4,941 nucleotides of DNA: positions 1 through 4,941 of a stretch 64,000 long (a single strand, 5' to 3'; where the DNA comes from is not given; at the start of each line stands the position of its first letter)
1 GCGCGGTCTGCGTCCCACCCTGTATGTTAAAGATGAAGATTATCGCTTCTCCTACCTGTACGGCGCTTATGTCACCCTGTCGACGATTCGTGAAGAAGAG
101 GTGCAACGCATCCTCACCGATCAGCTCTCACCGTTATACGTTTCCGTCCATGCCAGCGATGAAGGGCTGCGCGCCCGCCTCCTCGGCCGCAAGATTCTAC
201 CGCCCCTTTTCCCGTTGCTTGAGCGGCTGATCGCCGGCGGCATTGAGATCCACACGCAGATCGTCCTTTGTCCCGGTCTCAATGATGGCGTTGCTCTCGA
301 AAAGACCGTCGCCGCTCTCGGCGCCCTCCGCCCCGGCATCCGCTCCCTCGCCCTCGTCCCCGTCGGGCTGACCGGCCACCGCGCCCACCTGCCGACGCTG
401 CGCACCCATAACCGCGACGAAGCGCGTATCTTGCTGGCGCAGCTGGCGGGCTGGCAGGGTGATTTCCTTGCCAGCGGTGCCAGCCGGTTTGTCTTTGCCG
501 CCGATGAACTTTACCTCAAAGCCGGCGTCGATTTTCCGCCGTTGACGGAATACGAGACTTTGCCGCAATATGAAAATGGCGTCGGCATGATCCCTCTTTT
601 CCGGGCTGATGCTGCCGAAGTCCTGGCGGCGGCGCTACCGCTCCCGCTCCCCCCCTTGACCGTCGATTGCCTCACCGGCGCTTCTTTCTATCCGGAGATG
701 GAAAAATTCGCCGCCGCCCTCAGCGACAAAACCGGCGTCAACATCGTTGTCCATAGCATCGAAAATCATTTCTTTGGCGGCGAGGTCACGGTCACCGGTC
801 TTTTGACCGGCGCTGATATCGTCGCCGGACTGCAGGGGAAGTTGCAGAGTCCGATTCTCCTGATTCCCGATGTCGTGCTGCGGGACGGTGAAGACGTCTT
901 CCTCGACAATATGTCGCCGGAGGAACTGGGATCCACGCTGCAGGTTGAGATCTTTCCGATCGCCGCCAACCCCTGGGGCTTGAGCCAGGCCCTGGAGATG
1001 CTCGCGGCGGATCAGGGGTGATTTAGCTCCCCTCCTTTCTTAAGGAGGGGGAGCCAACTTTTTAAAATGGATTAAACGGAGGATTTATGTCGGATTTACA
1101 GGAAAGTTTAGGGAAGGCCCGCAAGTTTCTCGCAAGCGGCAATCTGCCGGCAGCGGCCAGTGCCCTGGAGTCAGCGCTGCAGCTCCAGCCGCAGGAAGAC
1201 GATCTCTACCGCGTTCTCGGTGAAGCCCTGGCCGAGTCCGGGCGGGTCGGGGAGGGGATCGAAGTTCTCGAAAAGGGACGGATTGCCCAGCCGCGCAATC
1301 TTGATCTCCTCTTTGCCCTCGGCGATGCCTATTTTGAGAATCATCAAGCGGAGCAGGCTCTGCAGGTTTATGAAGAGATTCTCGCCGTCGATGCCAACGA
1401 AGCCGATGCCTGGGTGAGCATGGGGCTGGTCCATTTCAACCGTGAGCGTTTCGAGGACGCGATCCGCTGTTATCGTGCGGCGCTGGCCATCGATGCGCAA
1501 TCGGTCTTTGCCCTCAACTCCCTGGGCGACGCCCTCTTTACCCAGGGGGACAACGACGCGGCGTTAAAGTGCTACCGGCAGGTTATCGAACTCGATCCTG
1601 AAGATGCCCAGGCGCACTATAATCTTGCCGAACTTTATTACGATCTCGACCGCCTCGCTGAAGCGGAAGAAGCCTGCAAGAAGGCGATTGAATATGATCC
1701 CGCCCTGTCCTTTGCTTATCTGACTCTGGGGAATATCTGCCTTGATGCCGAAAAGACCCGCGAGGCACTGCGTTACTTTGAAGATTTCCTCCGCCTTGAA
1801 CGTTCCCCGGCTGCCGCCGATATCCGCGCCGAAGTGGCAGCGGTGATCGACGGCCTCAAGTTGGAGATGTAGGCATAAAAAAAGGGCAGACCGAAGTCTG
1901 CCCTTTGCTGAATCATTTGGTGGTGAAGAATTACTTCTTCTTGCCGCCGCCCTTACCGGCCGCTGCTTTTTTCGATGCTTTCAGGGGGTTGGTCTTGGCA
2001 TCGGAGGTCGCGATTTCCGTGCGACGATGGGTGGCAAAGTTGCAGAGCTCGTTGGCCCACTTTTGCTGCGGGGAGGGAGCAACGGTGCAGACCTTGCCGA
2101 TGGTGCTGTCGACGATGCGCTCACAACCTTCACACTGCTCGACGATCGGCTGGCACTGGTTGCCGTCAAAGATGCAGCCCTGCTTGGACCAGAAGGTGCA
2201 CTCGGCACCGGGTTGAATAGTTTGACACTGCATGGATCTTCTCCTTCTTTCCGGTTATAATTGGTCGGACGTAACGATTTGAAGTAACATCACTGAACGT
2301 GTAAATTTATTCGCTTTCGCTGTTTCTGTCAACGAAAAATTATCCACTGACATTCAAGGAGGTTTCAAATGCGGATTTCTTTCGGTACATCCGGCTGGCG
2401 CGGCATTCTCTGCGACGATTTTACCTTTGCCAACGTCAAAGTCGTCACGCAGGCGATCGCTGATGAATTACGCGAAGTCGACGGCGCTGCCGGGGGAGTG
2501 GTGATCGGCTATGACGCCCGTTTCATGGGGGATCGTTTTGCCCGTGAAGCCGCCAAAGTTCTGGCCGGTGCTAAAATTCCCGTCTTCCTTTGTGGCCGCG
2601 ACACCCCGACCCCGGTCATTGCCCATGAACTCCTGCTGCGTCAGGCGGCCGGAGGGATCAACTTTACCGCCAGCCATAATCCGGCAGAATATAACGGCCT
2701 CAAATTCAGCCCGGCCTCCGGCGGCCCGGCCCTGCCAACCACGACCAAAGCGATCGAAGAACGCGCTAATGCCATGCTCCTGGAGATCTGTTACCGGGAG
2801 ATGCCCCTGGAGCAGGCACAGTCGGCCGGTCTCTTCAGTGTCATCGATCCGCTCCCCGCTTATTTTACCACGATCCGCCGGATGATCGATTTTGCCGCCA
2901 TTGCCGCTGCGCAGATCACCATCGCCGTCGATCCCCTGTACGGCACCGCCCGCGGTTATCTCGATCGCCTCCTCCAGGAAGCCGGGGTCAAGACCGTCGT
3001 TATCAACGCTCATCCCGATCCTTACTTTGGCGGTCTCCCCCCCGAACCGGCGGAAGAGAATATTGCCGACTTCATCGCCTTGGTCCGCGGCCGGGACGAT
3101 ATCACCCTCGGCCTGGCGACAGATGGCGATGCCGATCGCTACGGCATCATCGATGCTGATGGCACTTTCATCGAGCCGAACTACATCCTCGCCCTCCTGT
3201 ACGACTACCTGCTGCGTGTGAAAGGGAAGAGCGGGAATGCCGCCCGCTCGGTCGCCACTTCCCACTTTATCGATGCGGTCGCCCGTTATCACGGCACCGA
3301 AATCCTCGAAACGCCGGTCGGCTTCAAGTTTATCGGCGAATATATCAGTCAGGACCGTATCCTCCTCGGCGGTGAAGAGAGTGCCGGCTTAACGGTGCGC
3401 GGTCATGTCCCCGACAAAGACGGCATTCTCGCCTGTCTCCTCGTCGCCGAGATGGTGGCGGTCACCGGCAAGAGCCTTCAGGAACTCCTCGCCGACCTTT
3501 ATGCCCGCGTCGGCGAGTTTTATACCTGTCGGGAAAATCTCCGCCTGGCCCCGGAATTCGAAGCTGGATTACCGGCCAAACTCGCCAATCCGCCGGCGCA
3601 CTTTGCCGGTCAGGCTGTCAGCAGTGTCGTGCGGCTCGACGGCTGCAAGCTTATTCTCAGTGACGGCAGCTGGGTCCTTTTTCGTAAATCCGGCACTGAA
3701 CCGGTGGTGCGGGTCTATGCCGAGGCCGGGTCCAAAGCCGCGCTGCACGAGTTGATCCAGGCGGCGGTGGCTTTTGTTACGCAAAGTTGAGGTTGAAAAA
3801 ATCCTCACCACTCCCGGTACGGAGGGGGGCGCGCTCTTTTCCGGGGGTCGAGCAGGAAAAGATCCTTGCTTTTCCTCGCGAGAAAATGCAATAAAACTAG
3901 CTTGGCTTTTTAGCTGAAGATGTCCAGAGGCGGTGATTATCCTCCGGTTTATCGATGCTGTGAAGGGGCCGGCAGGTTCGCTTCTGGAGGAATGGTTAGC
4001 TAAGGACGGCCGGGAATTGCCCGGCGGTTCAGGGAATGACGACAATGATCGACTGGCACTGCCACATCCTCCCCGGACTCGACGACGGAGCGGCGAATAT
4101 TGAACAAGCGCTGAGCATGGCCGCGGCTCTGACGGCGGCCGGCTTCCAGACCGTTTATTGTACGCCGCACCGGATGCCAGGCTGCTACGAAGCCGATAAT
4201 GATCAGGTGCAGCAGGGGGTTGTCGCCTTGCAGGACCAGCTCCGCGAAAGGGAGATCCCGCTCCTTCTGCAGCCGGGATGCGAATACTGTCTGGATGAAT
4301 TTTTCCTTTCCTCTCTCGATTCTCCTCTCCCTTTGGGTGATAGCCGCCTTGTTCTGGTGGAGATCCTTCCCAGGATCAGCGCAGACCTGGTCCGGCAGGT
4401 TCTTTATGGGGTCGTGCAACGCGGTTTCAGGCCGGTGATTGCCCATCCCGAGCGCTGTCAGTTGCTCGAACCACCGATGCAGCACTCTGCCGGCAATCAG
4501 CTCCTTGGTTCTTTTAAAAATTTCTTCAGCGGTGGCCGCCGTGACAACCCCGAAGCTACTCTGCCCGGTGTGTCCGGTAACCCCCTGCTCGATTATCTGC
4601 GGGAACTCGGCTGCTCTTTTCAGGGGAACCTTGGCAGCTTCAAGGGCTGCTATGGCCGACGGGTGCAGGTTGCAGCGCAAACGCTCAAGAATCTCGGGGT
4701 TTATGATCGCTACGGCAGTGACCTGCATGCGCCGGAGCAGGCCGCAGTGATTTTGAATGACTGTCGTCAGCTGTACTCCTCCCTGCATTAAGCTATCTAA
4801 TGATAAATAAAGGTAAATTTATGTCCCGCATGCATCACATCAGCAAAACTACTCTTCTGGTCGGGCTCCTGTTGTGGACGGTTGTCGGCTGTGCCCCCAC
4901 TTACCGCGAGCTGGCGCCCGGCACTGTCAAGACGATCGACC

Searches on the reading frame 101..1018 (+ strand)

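Call 78: search_protein_families(library=pfam, max_evalue=0.0001, proteins=[window:101-1018:+])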
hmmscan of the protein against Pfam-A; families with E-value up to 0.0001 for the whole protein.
window:101-1018:+ (306 aa): 2 families
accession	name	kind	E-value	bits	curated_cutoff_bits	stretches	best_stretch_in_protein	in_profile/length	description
PF04459.17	DUF512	-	5.1e-59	199.4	25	1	86-287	1-200/202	Protein of unknown function (DUF512)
PF19238.5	Radical_SAM_2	-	2.3e-22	79.7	26.7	1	1-83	69-151/151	Radical SAM-like domain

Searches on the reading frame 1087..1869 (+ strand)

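Call 78: search_protein_families(library=pfam, max_evalue=0.0001, proteins=[window:1087-1869:+])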
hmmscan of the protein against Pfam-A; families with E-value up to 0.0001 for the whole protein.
window:1087-1869:+ (261 aa): 26 families (the best 25 are shown)
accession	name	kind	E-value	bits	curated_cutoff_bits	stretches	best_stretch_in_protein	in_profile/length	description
PF07719.23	TPR_2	-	1.1e-36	122.3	27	3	141-173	2-34/34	Tetratricopeptide repeat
PF00515.34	TPR_1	-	9.3e-35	117.5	27.8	3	142-173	3-34/34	Tetratricopeptide repeat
PF13432.12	TPR_16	-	8.3e-34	116.1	32.7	3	146-204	3-61/65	Tetratricopeptide repeat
PF13414.12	TPR_11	-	8.6e-33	112.2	26.8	3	147-187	1-41/42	TPR repeat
PF13181.12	TPR_8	-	3.2e-29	99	25.7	2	174-206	1-33/34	Tetratricopeptide repeat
PF13431.12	TPR_17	-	2.3e-27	93.4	24.4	1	162-195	1-34/34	Tetratricopeptide repeat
PF14559.12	TPR_19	-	8.3e-25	87.3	25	4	150-206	1-57/68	Tetratricopeptide repeat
PF13428.12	TPR_14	-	1.1e-24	84.8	23.5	1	143-183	4-44/44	Tetratricopeptide repeat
PF13424.12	TPR_12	-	3.3e-22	78.9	30.1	2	106-171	3-76/77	Tetratricopeptide repeat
PF13371.12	TPR_9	-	4.2e-17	62.4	35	1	81-138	4-61/73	Tetratricopeptide repeat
PF23914.1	TPR_CcmH_CycH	-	2.9e-16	60.1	42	2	99-199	43-146/158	Cytochrome c-type biogenesis protein H TPR domain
PF12895.13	ANAPC3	-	4.6e-15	56.1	27.2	1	119-199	2-81/82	Anaphase-promoting complex, cyclosome, subunit 3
PF13176.12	TPR_7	-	2.9e-13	49.2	27.9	0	142-173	1-34/36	Tetratricopeptide repeat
PF13374.12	TPR_10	-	8.6e-12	45.1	27.5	0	142-168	4-30/42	Tetratricopeptide repeat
PF13174.12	TPR_6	-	4.2e-11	43.2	26.3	0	146-172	6-32/33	Tetratricopeptide repeat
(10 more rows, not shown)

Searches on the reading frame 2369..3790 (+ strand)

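Call 51: search_protein_families(library=pfam, max_evalue=0.00001, proteins=[window:2369-3790:+])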
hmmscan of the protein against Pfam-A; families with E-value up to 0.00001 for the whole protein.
window:2369-3790:+ (473 aa): 4 families
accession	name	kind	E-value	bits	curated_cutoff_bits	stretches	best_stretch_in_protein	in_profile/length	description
PF02878.22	PGM_PMM_I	-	5.9e-34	117.1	22.5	1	3-134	2-132/138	Phosphoglucomutase/phosphomannomutase, alpha/beta/alpha domain I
PF02880.22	PGM_PMM_III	-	5.8e-29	101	20.7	1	270-380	2-114/115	Phosphoglucomutase/phosphomannomutase, alpha/beta/alpha domain III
PF02879.22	PGM_PMM_II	-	2.1e-24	86.4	29.3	1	164-265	2-103/103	Phosphoglucomutase/phosphomannomutase, alpha/beta/alpha domain II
PF00408.26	PGM_PMM_IV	-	4.2e-09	36.8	23.1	1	425-465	25-64/68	Phosphoglucomutase/phosphomannomutase, C-terminal domain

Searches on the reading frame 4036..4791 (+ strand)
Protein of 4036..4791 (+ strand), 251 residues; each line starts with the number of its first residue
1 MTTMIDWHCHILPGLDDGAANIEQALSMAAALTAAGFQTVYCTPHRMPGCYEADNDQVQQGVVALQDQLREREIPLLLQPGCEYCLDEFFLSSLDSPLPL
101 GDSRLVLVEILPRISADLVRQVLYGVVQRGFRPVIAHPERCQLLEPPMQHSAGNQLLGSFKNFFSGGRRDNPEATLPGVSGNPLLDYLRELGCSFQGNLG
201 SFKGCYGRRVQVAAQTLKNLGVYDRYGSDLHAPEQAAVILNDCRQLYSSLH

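Call 51: search_protein_families(library=pfam, max_evalue=0.00001, proteins=[window:4036-4791:+])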
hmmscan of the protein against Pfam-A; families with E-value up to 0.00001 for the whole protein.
window:4036-4791:+ (251 aa): 1 family
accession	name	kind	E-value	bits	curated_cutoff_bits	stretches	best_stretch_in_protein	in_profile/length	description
PF19567.5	CpsB_CapC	-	8.1e-33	114.2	27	1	4-145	1-144/234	Capsular polysaccharide synthesis, CpsB/CapC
